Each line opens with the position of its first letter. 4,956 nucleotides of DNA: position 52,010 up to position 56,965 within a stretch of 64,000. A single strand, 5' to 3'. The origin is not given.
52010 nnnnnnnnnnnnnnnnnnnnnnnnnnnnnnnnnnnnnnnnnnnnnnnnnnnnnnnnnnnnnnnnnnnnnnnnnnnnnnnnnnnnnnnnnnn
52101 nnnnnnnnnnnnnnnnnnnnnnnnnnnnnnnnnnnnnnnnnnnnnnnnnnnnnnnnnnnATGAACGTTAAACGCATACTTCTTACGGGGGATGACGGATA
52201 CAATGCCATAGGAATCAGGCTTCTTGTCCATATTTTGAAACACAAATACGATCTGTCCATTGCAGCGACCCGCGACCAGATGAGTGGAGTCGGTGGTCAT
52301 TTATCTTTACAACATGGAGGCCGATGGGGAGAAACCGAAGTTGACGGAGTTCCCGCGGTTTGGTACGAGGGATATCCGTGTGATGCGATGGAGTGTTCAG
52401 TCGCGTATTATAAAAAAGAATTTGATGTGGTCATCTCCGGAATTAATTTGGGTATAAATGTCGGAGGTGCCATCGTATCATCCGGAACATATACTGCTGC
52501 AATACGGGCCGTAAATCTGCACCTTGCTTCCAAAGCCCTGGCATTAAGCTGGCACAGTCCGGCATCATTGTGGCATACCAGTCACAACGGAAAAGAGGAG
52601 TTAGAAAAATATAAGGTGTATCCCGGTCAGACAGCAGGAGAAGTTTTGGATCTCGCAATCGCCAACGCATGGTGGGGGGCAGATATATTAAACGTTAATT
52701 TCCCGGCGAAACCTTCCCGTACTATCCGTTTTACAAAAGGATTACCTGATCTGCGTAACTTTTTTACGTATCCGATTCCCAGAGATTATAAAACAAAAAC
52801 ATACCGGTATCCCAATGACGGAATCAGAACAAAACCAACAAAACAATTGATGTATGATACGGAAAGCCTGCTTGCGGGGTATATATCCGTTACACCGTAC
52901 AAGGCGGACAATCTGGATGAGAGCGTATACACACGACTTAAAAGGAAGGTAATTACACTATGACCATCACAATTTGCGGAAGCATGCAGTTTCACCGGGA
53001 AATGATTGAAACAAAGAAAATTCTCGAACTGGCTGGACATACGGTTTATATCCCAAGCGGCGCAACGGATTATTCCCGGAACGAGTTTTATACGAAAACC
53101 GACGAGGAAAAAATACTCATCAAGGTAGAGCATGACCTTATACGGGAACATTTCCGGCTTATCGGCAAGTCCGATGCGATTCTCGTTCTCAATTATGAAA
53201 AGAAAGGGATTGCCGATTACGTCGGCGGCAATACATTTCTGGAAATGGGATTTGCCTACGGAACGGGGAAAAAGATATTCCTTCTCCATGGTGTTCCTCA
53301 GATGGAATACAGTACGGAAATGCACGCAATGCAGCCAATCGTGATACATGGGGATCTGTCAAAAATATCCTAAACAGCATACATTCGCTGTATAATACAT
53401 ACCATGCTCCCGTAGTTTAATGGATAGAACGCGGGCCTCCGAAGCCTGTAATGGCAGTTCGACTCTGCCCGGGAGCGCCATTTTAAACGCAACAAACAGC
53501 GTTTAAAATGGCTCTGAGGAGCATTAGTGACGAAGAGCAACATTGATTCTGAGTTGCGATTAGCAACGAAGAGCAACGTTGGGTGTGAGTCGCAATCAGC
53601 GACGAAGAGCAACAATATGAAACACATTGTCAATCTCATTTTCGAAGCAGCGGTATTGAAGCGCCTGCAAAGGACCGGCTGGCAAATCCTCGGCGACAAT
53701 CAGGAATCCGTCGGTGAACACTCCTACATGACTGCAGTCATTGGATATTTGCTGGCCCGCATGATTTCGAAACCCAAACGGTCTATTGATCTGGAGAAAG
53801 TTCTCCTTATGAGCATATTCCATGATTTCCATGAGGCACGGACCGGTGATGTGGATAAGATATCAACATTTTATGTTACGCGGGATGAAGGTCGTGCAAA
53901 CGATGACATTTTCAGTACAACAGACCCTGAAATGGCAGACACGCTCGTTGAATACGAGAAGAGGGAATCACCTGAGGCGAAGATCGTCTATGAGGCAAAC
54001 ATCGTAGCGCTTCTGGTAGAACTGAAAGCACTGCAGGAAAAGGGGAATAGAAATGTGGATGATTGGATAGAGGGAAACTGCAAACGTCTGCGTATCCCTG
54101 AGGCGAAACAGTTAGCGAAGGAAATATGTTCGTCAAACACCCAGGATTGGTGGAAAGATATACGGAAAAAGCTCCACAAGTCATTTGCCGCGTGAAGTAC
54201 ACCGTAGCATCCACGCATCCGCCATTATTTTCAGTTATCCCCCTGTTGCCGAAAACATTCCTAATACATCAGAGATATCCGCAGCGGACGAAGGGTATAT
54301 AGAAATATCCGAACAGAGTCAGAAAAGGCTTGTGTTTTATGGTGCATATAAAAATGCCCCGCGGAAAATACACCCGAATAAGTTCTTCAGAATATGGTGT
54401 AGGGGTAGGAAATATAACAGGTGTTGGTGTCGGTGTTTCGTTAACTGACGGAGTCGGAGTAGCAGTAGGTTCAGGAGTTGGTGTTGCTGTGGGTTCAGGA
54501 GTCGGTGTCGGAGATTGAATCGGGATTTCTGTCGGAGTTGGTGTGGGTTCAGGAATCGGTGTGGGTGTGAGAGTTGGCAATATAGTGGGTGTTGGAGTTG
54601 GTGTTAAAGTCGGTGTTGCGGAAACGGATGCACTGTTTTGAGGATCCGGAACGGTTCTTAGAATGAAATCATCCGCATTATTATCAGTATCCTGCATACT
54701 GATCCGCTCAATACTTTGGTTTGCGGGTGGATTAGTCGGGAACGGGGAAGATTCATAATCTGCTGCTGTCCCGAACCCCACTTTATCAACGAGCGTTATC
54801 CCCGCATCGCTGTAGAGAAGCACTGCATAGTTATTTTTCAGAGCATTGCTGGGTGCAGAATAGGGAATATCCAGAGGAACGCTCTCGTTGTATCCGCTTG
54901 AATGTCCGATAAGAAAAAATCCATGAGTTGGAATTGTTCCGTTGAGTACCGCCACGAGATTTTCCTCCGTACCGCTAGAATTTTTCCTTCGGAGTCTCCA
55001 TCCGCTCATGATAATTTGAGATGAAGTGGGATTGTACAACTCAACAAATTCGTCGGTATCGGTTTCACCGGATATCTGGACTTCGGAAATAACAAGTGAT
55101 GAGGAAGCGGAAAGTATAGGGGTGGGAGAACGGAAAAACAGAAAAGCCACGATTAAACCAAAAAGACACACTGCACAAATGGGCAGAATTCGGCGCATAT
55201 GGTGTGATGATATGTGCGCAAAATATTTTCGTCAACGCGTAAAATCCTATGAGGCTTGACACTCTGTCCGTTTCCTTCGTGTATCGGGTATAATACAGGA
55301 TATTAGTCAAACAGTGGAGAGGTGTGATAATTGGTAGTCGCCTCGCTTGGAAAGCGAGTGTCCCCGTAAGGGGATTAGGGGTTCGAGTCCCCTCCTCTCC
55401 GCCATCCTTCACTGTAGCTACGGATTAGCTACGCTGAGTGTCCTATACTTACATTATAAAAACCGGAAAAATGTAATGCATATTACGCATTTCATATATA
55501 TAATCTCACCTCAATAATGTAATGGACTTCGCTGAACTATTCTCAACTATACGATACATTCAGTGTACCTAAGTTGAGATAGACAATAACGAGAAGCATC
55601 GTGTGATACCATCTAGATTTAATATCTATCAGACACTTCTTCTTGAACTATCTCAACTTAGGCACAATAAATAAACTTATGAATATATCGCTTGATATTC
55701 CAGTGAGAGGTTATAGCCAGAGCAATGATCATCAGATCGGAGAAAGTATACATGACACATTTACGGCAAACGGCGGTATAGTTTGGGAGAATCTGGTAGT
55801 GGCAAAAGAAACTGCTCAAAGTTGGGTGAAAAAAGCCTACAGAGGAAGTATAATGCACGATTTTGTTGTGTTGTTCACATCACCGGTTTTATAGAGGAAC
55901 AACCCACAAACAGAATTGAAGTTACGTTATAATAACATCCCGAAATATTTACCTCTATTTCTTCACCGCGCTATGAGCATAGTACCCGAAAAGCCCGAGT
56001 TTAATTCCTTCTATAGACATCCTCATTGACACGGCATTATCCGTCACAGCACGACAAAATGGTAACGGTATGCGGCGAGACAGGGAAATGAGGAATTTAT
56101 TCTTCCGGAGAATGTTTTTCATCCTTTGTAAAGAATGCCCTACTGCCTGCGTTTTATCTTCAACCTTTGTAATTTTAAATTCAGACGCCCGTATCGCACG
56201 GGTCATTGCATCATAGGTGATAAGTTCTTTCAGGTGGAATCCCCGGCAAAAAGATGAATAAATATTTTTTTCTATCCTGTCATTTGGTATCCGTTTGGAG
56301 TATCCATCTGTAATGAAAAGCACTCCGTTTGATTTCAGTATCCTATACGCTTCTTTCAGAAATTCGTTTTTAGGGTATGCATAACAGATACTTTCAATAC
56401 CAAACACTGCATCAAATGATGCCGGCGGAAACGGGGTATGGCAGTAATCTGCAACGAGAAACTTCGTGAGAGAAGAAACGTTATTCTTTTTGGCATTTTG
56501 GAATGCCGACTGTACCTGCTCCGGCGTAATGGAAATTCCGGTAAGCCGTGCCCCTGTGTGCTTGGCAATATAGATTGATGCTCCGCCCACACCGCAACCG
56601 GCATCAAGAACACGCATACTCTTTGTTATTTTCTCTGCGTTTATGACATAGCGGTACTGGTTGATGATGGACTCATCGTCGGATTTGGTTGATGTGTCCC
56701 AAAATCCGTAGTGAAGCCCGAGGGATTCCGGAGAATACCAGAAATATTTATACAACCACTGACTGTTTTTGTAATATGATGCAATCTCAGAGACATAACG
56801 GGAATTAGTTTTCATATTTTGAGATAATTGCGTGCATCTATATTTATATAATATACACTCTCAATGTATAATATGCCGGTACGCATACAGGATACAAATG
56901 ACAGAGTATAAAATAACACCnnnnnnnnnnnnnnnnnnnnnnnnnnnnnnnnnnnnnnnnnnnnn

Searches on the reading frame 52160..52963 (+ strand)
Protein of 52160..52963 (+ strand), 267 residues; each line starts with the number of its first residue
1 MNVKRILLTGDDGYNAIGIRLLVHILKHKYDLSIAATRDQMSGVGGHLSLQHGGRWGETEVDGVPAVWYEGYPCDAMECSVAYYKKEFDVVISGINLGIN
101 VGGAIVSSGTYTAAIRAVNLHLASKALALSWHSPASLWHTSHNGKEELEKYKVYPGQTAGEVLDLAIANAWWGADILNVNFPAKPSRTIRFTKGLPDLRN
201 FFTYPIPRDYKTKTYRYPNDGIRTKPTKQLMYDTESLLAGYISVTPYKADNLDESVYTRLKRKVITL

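Call 11: search_protein_families(library=pfam, proteins=[window:52160-52963:+], max_evalue=0.001)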
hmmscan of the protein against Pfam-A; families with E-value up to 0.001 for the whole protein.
window:52160-52963:+ (267 aa): 1 family
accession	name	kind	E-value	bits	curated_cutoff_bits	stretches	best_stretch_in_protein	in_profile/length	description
PF01975.23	SurE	-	2.8e-28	99.4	22.1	1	6-192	1-180/189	Survival protein SurE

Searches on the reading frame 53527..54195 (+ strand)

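Call 11: search_protein_families(library=pfam, proteins=[window:53527-54195:+], max_evalue=0.001)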
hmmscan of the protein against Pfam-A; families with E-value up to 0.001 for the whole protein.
window:53527-54195:+ (222 aa): 3 families
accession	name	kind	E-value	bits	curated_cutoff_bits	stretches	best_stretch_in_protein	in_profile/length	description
PF13023.12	HD_3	-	4.7e-24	85.6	22.5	1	43-181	3-146/165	HD domain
PF12917.13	YfbR-like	-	4.7e-11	43.2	25.9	1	44-179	9-154/182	5'-deoxynucleotidase YfbR-like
PF01966.28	HD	-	1.9e-06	28.6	22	1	62-157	1-110/116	HD domain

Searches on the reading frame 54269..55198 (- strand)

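Call 11: search_protein_families(library=pfam, proteins=[window:54269-55198:-], max_evalue=0.001)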
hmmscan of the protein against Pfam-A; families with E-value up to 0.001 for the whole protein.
window:54269-55198:- (309 aa): 1 family
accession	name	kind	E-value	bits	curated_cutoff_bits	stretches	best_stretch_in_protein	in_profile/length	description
PF00932.25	LTD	-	2.8e-13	50.6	34.3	1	30-143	3-108/109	Lamin Tail Domain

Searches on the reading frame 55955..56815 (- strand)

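Call 11: search_protein_families(library=pfam, proteins=[window:55955-56815:-], max_evalue=0.001)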
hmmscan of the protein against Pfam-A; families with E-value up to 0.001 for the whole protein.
window:55955-56815:- (286 aa): 12 families
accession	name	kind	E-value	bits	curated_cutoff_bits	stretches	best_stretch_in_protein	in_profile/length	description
PF08241.18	Methyltransf_11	-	7.9e-21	74.9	21.2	1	70-168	1-95/95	Methyltransferase domain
PF13847.12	Methyltransf_31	-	5.5e-19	68.7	27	1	64-174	2-116/145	Methyltransferase domain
PF13649.12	Methyltransf_25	-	4.7e-18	66.1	27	1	69-164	1-97/97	Methyltransferase domain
PF02353.26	CMAS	-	3.1e-11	43.5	27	1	5-238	4-235/273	Mycolic acid cyclopropane synthetase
PF08242.18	Methyltransf_12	-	4.3e-11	43.8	30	1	70-166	1-98/98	Methyltransferase domain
PF13489.12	Methyltransf_23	-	5.3e-10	39.7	27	1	61-216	18-162/164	Methyltransferase domain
PF05175.20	MTS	-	1.8e-07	31.4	23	1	65-168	31-138/170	Methyltransferase small domain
PF02475.24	TRM5-TYW2_MTfase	-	2.5e-07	31.2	28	1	61-176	32-143/164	TRM5/TYW2 methyltransferase domain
PF01209.24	Ubie_methyltran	-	1.9e-06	27.8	20.1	1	57-170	39-153/233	ubiE/COQ5 methyltransferase family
PF06325.19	PrmA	-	6.2e-06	26.4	22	1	64-166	160-256/296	Ribosomal protein L11 methyltransferase (PrmA)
PF03141.22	Methyltransf_29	-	0.00027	20.1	23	1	41-168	92-217/506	Putative S-adenosyl-L-methionine-dependent methyltransferase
PF09445.16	Methyltransf_15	-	0.0003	20.8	22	1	68-126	3-60/165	RNA cap guanine-N2 methyltransferase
